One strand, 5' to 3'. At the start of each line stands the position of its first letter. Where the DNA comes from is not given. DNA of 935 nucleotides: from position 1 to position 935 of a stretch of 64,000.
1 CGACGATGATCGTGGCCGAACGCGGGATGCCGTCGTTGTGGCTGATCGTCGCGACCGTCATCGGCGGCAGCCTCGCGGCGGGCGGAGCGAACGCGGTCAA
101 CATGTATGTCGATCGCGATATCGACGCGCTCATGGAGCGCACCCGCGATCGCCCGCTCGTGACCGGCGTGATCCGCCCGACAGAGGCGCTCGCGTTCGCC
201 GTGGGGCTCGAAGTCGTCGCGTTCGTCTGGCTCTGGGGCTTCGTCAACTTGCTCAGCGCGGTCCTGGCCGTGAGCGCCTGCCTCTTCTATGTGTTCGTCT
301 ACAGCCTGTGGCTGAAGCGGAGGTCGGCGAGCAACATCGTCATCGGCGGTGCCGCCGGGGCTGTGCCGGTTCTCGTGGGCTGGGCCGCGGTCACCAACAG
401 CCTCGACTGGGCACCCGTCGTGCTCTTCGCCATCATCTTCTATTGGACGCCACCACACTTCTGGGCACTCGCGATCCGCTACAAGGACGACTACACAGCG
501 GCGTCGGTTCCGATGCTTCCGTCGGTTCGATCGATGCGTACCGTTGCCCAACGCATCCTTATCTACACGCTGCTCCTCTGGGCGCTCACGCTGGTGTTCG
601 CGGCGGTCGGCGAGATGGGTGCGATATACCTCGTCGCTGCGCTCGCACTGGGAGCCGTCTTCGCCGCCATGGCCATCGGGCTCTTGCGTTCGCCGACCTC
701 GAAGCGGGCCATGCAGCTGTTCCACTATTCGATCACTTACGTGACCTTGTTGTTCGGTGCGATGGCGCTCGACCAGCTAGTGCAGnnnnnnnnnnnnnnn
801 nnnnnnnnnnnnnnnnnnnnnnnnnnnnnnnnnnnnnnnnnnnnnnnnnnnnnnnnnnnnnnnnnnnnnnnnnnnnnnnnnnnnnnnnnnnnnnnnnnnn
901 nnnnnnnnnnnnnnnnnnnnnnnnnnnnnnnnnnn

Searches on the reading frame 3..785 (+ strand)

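Call 65: search_protein_families(library=pfam, proteins=[window:3-785:+], max_evalue=0.00001)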
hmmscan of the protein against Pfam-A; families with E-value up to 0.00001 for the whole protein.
window:3-785:+ (261 aa): 1 family
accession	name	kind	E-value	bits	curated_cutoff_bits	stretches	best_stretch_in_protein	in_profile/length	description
PF01040.23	UbiA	-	4.4e-63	213.3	34.2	1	2-241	9-247/250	UbiA prenyltransferase family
